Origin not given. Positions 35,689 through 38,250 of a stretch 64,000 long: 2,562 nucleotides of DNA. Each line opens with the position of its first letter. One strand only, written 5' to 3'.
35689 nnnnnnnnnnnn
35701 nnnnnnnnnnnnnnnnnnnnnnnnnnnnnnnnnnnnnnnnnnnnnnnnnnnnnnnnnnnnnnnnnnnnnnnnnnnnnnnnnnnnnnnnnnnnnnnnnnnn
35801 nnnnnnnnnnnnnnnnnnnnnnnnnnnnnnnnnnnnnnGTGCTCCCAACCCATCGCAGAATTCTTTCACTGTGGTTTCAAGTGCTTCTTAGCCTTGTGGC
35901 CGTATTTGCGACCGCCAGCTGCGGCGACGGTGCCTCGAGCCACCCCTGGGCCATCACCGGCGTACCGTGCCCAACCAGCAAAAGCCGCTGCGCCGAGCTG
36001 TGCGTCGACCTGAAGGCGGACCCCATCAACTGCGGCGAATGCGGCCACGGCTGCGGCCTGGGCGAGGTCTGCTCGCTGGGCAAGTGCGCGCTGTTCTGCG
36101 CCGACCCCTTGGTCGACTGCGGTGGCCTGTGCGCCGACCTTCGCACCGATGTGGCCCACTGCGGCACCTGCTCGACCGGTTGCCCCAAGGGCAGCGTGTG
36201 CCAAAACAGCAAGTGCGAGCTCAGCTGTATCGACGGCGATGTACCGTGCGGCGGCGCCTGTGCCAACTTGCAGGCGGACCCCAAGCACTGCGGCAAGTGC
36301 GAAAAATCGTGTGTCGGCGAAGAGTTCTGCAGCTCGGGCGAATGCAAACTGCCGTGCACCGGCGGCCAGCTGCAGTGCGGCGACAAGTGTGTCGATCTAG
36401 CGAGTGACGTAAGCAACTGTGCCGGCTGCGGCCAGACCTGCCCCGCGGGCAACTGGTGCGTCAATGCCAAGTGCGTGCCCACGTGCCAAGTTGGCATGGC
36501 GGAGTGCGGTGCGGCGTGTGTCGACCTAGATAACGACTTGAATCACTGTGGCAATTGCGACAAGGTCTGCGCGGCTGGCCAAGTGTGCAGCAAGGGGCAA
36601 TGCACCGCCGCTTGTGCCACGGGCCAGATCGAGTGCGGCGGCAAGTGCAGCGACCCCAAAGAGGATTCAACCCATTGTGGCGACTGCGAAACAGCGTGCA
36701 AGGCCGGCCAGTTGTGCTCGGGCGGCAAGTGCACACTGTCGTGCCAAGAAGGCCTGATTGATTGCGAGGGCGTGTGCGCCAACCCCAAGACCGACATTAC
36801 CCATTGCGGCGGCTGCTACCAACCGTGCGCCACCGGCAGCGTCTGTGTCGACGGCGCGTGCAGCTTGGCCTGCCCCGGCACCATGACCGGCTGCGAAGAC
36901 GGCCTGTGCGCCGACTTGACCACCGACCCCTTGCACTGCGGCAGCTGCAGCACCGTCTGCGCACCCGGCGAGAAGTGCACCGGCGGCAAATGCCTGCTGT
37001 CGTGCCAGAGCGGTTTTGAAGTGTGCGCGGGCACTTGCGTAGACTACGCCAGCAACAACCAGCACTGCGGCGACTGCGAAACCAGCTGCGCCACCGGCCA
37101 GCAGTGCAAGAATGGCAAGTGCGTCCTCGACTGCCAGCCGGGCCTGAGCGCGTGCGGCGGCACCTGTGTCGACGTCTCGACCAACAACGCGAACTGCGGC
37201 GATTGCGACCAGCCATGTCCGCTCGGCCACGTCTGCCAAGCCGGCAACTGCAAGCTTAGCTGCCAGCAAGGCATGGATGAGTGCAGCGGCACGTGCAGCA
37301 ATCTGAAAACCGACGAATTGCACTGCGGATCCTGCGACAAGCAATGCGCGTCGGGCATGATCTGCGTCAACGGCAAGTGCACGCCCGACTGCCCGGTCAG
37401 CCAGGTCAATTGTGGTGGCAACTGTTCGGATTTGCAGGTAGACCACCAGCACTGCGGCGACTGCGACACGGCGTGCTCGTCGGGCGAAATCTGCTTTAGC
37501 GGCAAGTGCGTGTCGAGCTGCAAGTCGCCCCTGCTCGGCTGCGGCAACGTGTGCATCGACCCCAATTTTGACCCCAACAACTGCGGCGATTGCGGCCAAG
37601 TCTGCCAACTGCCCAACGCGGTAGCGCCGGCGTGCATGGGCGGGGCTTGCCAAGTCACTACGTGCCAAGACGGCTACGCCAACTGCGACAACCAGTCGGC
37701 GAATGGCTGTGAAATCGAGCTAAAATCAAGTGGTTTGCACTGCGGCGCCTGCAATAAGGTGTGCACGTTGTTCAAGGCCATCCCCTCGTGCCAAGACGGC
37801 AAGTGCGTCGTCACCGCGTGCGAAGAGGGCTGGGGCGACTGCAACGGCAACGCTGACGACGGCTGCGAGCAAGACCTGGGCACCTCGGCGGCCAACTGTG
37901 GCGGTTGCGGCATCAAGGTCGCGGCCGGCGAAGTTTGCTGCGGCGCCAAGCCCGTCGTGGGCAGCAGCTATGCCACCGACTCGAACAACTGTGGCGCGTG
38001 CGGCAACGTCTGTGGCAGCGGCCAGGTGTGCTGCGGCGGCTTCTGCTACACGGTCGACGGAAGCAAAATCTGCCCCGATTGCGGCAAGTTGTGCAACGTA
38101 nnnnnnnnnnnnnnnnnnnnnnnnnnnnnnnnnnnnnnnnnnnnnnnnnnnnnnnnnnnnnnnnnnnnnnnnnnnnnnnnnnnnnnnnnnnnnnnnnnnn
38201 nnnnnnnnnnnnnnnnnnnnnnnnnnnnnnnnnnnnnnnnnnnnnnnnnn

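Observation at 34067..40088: B12-radical-SAM gene followed by a 1228-aa lipoprotein with about twelve 8-Cys repeats and a C-terminal beta-propeller, plus a trailing small lipoprotein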

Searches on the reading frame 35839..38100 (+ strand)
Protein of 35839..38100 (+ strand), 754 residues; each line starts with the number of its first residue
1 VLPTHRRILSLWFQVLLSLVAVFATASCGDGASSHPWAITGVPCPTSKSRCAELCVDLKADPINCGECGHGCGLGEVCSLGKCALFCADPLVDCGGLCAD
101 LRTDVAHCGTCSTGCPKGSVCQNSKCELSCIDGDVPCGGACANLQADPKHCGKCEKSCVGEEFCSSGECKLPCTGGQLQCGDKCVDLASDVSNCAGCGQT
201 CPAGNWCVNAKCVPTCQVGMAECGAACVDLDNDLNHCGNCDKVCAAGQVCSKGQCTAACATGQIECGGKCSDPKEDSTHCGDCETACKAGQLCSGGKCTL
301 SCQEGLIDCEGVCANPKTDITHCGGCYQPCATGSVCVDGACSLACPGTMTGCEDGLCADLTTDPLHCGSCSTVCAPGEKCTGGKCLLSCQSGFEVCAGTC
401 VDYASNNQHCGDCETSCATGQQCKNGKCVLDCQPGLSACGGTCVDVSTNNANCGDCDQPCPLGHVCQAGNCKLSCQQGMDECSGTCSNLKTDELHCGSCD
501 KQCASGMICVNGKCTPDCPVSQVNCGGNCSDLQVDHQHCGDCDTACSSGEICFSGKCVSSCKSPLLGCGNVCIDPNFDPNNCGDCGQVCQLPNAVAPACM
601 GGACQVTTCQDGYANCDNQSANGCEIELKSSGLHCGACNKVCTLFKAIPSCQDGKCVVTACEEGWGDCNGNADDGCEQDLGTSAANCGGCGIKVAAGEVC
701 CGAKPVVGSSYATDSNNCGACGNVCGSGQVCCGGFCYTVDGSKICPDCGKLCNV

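Call 24: find_homologous_proteins(query=window:35839-38100:+, max_evalue=1e-10)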
Query window:35839-38100:+ (754 aa): 1461 proteins with E <= 1e-10 among 4870 candidates; the best 120 are listed.
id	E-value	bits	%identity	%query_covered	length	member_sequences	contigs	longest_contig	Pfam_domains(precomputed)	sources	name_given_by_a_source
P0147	0.0e+0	1699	100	100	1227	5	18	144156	PF07494.18,PF04885.20,PF24684.2,PF08450.19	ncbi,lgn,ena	-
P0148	1.4e-207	710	48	82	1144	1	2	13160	PF07494.18,PF04885.20,PF24684.2,PF08450.19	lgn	-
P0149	2.9e-201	689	48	96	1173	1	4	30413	PF07494.18,PF04885.20,PF24684.2,PF08450.19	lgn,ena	-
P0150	2.3e-182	626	48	83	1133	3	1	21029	PF07494.18,PF04885.20,PF24684.2,PF08450.19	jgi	-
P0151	2.0e-165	570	40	80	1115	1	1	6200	PF14312.13,PF04885.20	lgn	-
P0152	4.1e-159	550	36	91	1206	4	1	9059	PF04885.20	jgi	-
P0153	4.7e-156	539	35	89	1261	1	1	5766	PF04885.20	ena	-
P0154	7.7e-155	535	36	84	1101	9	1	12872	PF04885.20,PF21671.3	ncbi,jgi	jgi:hypothetical protein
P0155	7.8e-148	512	35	85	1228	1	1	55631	PF04885.20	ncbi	ncbi:MAG: hypothetical protein R3A48_27180 [Polyangiales bacterium]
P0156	6.5e-142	493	37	93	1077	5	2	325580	PF04885.20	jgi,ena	-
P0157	4.7e-139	483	33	90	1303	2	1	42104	PF04885.20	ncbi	ncbi:MAG: hypothetical protein U0326_43040 [Polyangiales bacterium]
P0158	1.5e-135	472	31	79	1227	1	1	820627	-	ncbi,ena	-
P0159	4.3e-132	460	37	85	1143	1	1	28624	PF00147.24,PF04885.20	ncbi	-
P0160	7.9e-131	456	38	92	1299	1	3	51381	PF04885.20,PF07534.23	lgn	-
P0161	3.6e-128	447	36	87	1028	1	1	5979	PF04885.20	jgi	-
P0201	4.0e-93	331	39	72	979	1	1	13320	PF07494.18,PF04885.20,PF24684.2,PF08450.19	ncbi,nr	ncbi:MAG: hypothetical protein EXR72_22455 [Myxococcales bacterium]|nr:hypothetical protein [Myxococ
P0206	8.4e-92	327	40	69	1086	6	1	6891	PF04885.20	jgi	jgi:streptogramin lyase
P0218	6.8e-88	314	41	68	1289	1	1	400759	PF01731.27,PF04885.20,PF13449.13,PF20067.6,PF24684.2,PF01436.28,PF25021.2,PF08450.19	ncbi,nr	ncbi:MAG: hypothetical protein H6728_06985 [Myxococcales bacterium]|nr:hypothetical protein [Myxococ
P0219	9.9e-88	313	43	52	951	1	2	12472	PF04885.20,PF08450.19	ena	-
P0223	5.8e-86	308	40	69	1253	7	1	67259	PF06977.18,PF01731.27,PF04885.20,PF13449.13,PF22807.3,PF24684.2,PF01436.28,PF25021.2,PF06739.18,PF08450.19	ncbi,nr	ncbi:hypothetical protein L6R29_06650 [Myxococcota bacterium]|nr:hypothetical protein [Myxococcota b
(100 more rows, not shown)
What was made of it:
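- The Stig1 stalk is fused to many different heads in at least 1461 proteins: fibrinogen-like, RCC1, LamG, SBBP, kinase and others (call 24).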

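Call 25: find_encoding_contigs(protein=P0149, flank=8000, max_places=3)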
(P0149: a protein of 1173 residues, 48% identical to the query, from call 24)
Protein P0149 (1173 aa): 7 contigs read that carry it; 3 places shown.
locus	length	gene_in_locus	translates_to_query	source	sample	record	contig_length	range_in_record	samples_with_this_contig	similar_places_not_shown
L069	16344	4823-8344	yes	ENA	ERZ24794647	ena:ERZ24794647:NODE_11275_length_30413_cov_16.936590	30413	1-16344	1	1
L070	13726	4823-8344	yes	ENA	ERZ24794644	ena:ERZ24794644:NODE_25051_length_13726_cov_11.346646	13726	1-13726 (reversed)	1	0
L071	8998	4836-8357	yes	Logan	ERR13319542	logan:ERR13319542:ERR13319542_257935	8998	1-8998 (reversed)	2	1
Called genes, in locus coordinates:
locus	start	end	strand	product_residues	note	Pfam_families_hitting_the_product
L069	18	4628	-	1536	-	PF00526:Dicty_CTDC (weak), PF01033:Somatomedin_B (weak), PF00526:Dicty_CTDC (weak), PF01033:Somatomedin_B (weak), PF25390:WD40_RLD, PF00415:RCC1 (weak), PF13540:RCC1_2, PF00526:Dicty_CTDC (weak), +1 more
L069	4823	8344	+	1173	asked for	PF04885:Stig1 (weak), PF07494:Reg_prop (faint), PF08450:SGL (faint), PF24684:Vgb_lyase (faint)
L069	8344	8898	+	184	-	-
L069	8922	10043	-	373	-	PF02412:TSP_3 (faint)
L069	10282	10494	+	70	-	PF01783:Ribosomal_L32p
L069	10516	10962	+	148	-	PF02502:LacAB_rpiB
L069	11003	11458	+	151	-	PF22811:Zn_ribbon_NrdR, PF03477:ATP-cone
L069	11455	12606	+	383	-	PF00383:dCMP_cyt_deam_1, PF14437:MafB19-deam, PF01872:RibD_C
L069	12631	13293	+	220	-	PF00677:Lum_binding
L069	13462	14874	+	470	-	PF14559:TPR_19 (faint)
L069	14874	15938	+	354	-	PF02985:HEAT (faint), PF03130:HEAT_PBS (faint), PF13646:HEAT_2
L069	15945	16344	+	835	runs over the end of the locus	PF03142:Chitin_synth_2 (faint), PF00535:Glycos_transf_2, PF13641:Glyco_tranf_2_3, PF13632:Glyco_trans_2_3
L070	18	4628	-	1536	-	PF00526:Dicty_CTDC (weak), PF01033:Somatomedin_B (weak), PF00526:Dicty_CTDC (weak), PF01033:Somatomedin_B (weak), PF25390:WD40_RLD, PF00415:RCC1 (weak), PF13540:RCC1_2, PF00526:Dicty_CTDC (weak), +1 more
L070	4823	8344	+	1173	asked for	PF04885:Stig1 (weak), PF07494:Reg_prop (faint), PF08450:SGL (faint), PF24684:Vgb_lyase (faint)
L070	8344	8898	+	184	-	-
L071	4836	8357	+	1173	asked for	PF04885:Stig1 (weak), PF07494:Reg_prop (faint), PF08450:SGL (faint), PF24684:Vgb_lyase (faint)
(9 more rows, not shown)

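Call 26: find_encoding_contigs(protein=P0150, flank=8000, max_places=3)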
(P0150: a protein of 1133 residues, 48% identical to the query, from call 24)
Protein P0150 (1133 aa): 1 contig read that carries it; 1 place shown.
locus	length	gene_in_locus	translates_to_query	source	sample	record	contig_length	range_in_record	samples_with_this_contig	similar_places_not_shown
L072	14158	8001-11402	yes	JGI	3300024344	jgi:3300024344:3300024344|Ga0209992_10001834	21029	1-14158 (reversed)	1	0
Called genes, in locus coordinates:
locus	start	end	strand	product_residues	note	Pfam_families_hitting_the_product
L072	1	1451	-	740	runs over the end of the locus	PF00069:Pkinase, PF01636:APH (faint), PF07714:PK_Tyr_Ser-Thr, PF03109:ABC1 (weak)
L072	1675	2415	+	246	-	PF00106:adh_short, PF08659:KR (weak), PF13561:adh_short_C2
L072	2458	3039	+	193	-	PF01814:Hemerythrin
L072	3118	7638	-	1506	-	PF00526:Dicty_CTDC (weak), PF01033:Somatomedin_B (weak), PF00526:Dicty_CTDC (weak), PF01033:Somatomedin_B (weak), PF25390:WD40_RLD, PF13540:RCC1_2, PF00415:RCC1 (weak), PF25390:WD40_RLD, +1 more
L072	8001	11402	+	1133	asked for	PF04885:Stig1, PF08450:SGL (faint), PF04885:Stig1, PF24684:Vgb_lyase, PF07494:Reg_prop (faint)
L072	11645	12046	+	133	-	-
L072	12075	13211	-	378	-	PF02412:TSP_3 (faint)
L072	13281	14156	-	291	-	?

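Call 27: find_encoding_contigs(protein=P0148, flank=8000, max_places=3)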
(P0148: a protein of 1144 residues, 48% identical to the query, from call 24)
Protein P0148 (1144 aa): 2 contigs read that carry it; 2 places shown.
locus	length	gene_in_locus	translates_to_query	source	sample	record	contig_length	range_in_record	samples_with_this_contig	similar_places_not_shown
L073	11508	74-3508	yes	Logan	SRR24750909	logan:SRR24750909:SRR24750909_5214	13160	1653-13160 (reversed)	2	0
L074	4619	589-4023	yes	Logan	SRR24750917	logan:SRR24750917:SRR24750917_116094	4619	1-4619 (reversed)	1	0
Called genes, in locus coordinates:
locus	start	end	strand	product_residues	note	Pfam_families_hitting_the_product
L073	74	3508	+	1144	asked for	PF04885:Stig1 (weak), PF07494:Reg_prop (faint), PF08450:SGL (faint), PF24684:Vgb_lyase (faint)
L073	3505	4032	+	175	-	-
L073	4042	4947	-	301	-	PF23914:TPR_CcmH_CycH (faint), PF00515:TPR_1 (faint), PF13432:TPR_16, PF12895:ANAPC3 (weak), PF14559:TPR_19 (weak), PF24575:TPR_Slam (weak), PF14559:TPR_19, PF13429:TPR_15 (weak), +13 more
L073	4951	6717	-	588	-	-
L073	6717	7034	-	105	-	-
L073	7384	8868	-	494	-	PF03841:SelA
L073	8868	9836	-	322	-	-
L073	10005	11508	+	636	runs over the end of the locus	PF00664:ABC_membrane, PF00005:ABC_tran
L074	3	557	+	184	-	?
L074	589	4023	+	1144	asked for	PF04885:Stig1 (weak), PF07494:Reg_prop (faint), PF08450:SGL (faint), PF24684:Vgb_lyase (faint)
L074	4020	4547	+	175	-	-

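Call 70: find_encoding_contigs(protein=P0147, flank=3000, max_places=4)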
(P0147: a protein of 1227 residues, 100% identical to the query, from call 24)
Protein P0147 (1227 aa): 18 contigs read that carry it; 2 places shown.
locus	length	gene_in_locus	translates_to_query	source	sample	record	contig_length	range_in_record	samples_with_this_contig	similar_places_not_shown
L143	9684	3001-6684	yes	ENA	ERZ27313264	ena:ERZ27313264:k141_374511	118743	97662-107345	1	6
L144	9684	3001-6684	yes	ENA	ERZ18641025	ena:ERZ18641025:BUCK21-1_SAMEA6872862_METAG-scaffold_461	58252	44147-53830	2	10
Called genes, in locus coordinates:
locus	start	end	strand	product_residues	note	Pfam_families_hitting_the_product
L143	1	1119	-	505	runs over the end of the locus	PF10011:DUF2254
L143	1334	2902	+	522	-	PF19864:Radical_SAM_N2, PF04055:Radical_SAM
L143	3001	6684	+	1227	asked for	PF04885:Stig1 (weak), PF08450:SGL (faint), PF24684:Vgb_lyase (faint), PF07494:Reg_prop (faint)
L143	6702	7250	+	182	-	-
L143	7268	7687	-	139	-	-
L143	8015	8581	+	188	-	PF07638:Sigma70_ECF (weak), PF04542:Sigma70_r2, PF08281:Sigma70_r4_2, PF04545:Sigma70_r4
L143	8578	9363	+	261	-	-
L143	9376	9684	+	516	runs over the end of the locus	-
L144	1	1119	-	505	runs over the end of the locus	PF10011:DUF2254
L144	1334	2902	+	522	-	PF19864:Radical_SAM_N2, PF04055:Radical_SAM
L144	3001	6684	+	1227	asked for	PF04885:Stig1 (weak), PF08450:SGL (faint), PF24684:Vgb_lyase (faint), PF07494:Reg_prop (faint)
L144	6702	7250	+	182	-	-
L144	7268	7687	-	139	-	-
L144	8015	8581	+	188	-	PF07638:Sigma70_ECF (weak), PF04542:Sigma70_r2, PF08281:Sigma70_r4_2, PF04545:Sigma70_r4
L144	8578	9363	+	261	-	-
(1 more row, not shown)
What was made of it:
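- Checked: The likely start is ATG 34172, giving 522 aa, as in the public gene call for the identical locus (call 70).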

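Call 79: find_encoding_contigs(protein=P0201, flank=6000, max_places=2)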
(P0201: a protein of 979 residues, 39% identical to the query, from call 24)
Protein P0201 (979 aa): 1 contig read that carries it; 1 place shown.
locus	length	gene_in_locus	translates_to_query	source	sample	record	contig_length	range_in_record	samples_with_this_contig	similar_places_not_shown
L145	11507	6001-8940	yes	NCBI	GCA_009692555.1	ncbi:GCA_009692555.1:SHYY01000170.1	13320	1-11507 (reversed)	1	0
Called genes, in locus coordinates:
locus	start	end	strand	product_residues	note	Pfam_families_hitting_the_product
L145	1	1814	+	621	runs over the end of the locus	PF13492:GAF_3 (weak), PF00989:PAS, PF08448:PAS_4, PF13426:PAS_9, PF00512:HisKA, PF13581:HATPase_c_2 (weak), PF02518:HATPase_c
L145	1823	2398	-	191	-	PF05685:Uma2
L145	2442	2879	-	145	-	PF03653:UPF0093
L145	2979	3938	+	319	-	-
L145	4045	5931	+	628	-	-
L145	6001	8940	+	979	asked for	PF04885:Stig1 (weak), PF08450:SGL (faint), PF04885:Stig1, PF07494:Reg_prop (faint), PF24684:Vgb_lyase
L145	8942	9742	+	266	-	PF03781:FGE-sulfatase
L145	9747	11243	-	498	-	PF19864:Radical_SAM_N2, PF04055:Radical_SAM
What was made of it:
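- On Peptide/protein-modifying SPASM/twitch radical SAM maturases (sacti-/ranthipeptide, QhpD, anSME): The single exception is L145 (call 79).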

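Call 83: find_encoding_contigs(protein=P0218, flank=8000, max_places=2)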
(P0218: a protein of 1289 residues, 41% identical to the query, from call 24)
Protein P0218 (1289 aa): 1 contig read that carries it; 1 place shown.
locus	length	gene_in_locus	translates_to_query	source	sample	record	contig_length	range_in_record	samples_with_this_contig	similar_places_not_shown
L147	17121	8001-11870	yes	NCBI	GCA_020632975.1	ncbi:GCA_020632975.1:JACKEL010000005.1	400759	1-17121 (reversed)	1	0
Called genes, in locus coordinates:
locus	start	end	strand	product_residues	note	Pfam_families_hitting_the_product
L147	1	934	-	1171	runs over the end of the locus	PF16743:PliI (faint), PF01839:FG-GAP (faint), PF13517:FG-GAP_3, PF11617:Cu-binding_MopE (weak)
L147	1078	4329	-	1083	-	PF08450:SGL (faint), PF24684:Vgb_lyase (faint), PF06739:SBBP (faint), PF07494:Reg_prop (faint), PF11617:Cu-binding_MopE (weak)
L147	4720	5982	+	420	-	PF05887:Trypan_PARP, PF12740:PETase, PF03403:PAF-AH_p_II (faint), PF07224:Chlorophyllase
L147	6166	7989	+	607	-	-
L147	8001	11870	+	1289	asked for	PF04885:Stig1 (weak), PF08450:SGL (faint), PF13449:Phytase-like (faint), PF20067:SSL_N (faint), PF24684:Vgb_lyase (faint), PF25021:TEN_NHL, PF01436:NHL (weak), PF01731:Arylesterase (faint)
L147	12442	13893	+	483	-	-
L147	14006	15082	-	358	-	-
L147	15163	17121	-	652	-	?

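Call 84: find_encoding_contigs(protein=P0223, flank=8000, max_places=2)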
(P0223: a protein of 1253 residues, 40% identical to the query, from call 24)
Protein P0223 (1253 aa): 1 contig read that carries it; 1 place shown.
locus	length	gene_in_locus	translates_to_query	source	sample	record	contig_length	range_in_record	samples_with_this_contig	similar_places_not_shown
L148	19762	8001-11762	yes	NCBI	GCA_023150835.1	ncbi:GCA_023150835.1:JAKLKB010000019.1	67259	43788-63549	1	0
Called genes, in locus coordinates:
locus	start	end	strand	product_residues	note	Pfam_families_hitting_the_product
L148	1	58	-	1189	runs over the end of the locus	PF01839:FG-GAP (faint), PF13517:FG-GAP_3, PF11617:Cu-binding_MopE (faint)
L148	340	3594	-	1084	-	PF08450:SGL (faint), PF24684:Vgb_lyase (weak), PF06739:SBBP (faint), PF07494:Reg_prop (faint), PF11617:Cu-binding_MopE (weak)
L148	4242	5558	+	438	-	-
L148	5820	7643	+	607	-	-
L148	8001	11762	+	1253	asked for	PF04885:Stig1 (weak), PF25021:TEN_NHL (faint), PF08450:SGL (faint), PF04885:Stig1 (weak), PF22807:TrAA12 (faint), PF24684:Vgb_lyase (faint), PF01436:NHL (weak), PF01436:NHL (weak), +4 more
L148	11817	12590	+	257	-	PF01925:TauE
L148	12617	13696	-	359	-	-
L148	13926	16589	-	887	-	-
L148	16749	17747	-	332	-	PF13449:Phytase-like (faint), PF06977:SdiA-regulated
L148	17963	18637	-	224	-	-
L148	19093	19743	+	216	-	-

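Call 88: find_encoding_contigs(protein=P0219, flank=8000, max_places=3)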
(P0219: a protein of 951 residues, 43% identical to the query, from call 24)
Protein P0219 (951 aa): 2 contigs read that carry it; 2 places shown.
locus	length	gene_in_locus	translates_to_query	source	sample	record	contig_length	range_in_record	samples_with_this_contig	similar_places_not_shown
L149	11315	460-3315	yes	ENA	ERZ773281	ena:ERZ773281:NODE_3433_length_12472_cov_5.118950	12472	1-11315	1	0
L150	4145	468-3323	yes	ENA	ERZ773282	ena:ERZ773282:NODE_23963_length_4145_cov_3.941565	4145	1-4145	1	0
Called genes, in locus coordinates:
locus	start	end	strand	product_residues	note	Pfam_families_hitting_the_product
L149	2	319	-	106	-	?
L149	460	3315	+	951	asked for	PF04885:Stig1, PF08450:SGL (faint)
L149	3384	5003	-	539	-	PF26675:DUF8224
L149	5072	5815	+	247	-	-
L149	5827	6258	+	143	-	-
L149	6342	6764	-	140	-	-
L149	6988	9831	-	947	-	PF00350:Dynamin_N, PF01926:MMR_HSR1 (faint), PF13676:TIR_2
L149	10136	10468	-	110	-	PF13744:HTH_37 (weak), PF13560:HTH_31, PF12844:HTH_19, PF13443:HTH_26, PF01381:HTH_3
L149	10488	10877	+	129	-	-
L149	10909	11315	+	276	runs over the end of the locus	-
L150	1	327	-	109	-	?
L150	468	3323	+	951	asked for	PF04885:Stig1, PF08450:SGL (faint)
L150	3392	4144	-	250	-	?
